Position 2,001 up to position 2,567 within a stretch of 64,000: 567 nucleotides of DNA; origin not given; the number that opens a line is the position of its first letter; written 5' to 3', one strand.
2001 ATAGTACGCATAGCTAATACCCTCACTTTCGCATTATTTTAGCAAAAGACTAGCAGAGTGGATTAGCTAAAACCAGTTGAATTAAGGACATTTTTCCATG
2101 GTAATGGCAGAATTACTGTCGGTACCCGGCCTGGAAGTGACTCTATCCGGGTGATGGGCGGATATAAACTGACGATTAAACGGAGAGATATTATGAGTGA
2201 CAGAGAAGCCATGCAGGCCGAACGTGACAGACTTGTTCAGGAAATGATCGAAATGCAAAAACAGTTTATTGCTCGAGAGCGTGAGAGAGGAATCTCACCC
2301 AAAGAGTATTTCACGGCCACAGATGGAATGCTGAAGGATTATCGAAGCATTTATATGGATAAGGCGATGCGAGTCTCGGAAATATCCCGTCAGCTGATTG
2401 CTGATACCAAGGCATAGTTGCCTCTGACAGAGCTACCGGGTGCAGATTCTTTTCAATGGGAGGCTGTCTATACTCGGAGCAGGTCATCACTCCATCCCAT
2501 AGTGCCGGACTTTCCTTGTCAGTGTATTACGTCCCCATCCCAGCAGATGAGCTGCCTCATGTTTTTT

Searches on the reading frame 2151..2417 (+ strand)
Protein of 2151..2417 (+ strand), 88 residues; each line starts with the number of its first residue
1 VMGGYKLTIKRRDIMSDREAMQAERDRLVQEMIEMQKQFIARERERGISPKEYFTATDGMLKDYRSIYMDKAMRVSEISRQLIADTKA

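Call 4: search_protein_families(library=pfam, proteins=[window:2151-2417:+], max_evalue=0.1)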
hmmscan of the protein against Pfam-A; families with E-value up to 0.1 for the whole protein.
window:2151-2417:+ (88 aa): 1 family
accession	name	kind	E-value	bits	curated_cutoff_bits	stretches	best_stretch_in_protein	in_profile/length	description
PF16275.10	SF1-HH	-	0.01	16.6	29.3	0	17-40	85-108/114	Splicing factor 1 helix-hairpin domain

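Call 5: search_protein_families(library=ncbifam, proteins=[window:2151-2417:+], max_evalue=0.1)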
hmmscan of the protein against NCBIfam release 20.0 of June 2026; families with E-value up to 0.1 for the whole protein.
window:2151-2417:+ (88 aa): 0 families

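Call 60: search_protein_families(library=padloc, proteins=[window:2151-2417:+], max_evalue=0.001)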
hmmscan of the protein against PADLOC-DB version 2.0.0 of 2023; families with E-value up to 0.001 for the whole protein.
window:2151-2417:+ (88 aa): 0 families
